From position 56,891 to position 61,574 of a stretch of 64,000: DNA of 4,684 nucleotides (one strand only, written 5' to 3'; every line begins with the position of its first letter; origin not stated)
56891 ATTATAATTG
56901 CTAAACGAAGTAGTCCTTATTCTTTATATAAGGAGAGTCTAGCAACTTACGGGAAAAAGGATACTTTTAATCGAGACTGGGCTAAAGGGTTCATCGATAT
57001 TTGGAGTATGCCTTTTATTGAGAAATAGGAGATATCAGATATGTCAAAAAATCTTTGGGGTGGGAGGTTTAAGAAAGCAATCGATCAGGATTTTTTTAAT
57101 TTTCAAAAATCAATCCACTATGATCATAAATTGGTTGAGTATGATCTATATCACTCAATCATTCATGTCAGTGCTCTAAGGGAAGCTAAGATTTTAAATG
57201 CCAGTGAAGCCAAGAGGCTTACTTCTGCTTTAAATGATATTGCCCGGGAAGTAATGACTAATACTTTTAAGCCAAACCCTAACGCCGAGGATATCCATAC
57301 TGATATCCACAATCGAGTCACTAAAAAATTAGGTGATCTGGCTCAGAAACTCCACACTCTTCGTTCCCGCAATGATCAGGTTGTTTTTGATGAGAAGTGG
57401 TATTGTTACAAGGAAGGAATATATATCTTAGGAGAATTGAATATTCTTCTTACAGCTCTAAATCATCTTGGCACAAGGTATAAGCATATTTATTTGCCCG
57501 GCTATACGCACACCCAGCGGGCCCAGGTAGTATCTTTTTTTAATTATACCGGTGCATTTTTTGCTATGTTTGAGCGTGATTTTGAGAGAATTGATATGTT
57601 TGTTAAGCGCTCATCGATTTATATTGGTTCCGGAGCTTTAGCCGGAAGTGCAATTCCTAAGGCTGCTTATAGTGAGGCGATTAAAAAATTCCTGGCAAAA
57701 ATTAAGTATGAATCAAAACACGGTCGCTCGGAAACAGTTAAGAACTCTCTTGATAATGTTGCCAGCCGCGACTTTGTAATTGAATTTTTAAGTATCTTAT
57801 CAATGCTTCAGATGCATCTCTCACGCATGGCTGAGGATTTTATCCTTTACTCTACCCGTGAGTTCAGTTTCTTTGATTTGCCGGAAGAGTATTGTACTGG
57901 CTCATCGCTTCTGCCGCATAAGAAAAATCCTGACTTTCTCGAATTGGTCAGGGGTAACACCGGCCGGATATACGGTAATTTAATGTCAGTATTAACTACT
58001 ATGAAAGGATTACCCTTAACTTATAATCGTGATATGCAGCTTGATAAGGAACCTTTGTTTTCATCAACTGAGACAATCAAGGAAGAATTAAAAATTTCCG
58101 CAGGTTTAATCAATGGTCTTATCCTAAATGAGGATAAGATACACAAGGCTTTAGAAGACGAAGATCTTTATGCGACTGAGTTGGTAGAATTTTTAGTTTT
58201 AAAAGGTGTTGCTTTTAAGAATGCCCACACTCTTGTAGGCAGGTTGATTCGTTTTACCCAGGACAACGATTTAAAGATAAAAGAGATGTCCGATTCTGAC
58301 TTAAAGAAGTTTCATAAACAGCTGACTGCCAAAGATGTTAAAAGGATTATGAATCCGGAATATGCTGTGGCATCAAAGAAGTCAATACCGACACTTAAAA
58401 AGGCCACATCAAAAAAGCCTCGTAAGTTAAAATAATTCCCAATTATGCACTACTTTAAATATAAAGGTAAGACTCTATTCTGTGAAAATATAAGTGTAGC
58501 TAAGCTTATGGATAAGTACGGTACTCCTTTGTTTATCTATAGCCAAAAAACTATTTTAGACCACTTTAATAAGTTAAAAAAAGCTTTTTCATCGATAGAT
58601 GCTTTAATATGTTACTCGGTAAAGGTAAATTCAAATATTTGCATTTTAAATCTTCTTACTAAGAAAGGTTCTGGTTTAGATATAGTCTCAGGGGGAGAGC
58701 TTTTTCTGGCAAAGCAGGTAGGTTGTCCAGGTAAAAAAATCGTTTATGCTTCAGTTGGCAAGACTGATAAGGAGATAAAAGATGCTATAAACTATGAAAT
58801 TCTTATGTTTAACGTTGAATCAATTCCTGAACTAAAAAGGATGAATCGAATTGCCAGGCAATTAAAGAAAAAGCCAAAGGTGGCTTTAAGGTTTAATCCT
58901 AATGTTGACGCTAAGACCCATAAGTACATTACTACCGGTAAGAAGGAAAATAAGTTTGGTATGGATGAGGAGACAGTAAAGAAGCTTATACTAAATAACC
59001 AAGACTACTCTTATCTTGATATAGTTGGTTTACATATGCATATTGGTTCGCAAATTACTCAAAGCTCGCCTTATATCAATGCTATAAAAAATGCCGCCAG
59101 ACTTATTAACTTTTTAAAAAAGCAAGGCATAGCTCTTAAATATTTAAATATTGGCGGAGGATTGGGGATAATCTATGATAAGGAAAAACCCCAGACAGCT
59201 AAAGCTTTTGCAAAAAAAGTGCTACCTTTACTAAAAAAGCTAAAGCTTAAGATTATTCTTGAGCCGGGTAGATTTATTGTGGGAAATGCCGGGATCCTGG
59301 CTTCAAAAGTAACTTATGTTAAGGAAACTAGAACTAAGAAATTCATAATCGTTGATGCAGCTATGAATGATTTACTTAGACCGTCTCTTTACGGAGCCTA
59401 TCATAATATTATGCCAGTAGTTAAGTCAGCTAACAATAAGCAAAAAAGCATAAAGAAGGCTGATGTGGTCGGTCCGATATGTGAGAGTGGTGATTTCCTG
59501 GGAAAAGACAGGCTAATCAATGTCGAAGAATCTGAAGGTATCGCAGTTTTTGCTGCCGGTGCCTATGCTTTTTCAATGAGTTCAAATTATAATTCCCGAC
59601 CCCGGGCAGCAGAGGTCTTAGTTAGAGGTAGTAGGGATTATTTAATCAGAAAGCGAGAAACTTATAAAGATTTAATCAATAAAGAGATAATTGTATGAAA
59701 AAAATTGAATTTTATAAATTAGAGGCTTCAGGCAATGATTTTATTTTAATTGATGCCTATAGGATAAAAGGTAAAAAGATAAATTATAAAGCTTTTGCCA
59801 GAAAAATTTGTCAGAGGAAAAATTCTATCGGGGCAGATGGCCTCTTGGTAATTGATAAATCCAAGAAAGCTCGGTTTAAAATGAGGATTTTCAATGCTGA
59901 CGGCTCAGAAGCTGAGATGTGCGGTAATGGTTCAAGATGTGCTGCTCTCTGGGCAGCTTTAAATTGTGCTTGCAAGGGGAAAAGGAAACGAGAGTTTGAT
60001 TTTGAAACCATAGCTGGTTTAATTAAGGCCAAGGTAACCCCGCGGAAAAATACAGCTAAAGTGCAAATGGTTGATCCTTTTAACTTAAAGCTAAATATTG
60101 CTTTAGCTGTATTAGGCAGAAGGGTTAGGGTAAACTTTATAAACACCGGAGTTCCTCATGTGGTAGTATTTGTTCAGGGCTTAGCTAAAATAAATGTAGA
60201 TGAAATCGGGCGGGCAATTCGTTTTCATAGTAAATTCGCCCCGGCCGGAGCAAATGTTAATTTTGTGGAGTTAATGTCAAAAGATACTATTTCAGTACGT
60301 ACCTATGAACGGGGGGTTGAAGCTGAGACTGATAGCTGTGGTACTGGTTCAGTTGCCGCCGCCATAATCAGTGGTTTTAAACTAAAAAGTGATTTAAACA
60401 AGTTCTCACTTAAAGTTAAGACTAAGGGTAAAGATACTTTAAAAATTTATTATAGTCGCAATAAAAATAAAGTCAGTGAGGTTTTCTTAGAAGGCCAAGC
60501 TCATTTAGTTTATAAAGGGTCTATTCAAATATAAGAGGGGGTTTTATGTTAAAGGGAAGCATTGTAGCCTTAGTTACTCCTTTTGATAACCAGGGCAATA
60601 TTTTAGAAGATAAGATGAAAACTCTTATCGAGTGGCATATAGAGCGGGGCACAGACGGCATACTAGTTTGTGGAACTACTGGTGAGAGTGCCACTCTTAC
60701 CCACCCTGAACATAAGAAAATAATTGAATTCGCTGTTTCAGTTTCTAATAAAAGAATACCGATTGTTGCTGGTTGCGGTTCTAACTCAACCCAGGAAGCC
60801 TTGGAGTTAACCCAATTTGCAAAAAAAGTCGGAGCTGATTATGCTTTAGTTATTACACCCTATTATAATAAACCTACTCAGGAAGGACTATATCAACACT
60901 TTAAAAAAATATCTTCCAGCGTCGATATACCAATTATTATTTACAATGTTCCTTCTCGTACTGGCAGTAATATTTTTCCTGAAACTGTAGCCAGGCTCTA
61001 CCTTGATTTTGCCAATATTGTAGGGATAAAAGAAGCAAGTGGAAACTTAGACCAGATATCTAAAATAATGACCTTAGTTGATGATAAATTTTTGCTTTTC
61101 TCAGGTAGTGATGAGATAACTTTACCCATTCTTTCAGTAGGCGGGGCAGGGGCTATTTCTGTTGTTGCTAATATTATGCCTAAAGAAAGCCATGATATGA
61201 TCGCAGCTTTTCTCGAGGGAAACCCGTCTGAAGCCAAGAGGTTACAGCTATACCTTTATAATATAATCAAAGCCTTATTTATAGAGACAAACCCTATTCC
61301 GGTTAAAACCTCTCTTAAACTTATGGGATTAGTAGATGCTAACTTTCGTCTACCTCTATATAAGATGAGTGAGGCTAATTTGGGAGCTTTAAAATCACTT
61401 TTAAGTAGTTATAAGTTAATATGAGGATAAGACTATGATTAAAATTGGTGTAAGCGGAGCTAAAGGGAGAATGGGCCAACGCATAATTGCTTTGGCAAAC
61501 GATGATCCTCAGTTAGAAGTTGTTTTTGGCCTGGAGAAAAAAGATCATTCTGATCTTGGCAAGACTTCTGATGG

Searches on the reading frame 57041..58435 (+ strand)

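Call 61: search_protein_families(library=pfam, proteins=[window:57041-58435:+], max_evalue=0.001)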
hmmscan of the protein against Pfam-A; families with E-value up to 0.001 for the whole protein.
window:57041-58435:+ (464 aa): 2 families
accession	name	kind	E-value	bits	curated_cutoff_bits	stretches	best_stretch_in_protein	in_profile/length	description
PF00206.25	Lyase_1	-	5.3e-51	174.3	27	1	8-312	1-312/312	Lyase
PF14698.11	ASL_C2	-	3.1e-15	56.8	27.3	1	377-444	3-69/69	Argininosuccinate lyase C-terminal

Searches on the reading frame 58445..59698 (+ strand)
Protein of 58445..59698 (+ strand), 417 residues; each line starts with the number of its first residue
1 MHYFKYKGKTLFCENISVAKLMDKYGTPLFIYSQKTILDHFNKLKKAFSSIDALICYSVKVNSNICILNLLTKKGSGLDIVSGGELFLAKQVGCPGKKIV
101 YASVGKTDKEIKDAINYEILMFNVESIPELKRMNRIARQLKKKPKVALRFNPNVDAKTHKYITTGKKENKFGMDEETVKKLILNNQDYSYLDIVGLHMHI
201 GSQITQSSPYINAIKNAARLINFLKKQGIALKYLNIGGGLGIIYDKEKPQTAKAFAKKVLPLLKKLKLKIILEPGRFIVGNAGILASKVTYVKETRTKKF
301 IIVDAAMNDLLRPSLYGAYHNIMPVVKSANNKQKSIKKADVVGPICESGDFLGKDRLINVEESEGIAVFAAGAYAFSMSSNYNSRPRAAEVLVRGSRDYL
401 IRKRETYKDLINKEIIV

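Call 61: search_protein_families(library=pfam, proteins=[window:58445-59698:+], max_evalue=0.001)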
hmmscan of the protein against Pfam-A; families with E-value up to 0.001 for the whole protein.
window:58445-59698:+ (417 aa): 3 families
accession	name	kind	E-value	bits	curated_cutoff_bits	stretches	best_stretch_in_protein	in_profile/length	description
PF02784.22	Orn_Arg_deC_N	-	1.5e-60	205.1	23.4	1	36-280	3-247/247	Pyridoxal-dependent decarboxylase, pyridoxal binding domain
PF00278.28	Orn_DAP_Arg_deC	-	9.7e-25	87.1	23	1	164-372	5-95/95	Pyridoxal-dependent decarboxylase, C-terminal sheet domain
PF01168.26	Ala_racemase_N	-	0.00075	19.7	24.1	0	97-242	69-199/220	Alanine racemase, N-terminal domain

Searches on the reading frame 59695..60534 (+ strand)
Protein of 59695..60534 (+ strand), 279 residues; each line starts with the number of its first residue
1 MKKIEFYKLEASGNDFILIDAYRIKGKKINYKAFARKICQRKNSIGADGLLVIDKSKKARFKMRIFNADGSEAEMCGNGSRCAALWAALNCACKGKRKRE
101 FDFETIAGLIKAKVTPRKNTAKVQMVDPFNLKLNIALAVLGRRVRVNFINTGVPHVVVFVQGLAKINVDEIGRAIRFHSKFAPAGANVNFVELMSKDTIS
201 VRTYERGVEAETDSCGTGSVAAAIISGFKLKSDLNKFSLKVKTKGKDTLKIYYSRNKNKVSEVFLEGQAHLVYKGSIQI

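Call 61: search_protein_families(library=pfam, proteins=[window:59695-60534:+], max_evalue=0.001)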
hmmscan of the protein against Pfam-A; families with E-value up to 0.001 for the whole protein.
window:59695-60534:+ (279 aa): 1 family
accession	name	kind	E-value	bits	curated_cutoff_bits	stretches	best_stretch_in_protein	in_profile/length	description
PF01678.24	DAP_epimerase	-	2.5e-44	150.7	34.7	2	6-125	1-115/121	Diaminopimelate epimerase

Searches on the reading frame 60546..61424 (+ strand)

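Call 61: search_protein_families(library=pfam, proteins=[window:60546-61424:+], max_evalue=0.001)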
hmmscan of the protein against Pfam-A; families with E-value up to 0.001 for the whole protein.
window:60546-61424:+ (292 aa): 1 family
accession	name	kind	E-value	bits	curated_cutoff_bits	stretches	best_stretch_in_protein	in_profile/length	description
PF00701.28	DHDPS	-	4e-102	341.3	22.1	1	2-287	2-287/289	Dihydrodipicolinate synthetase family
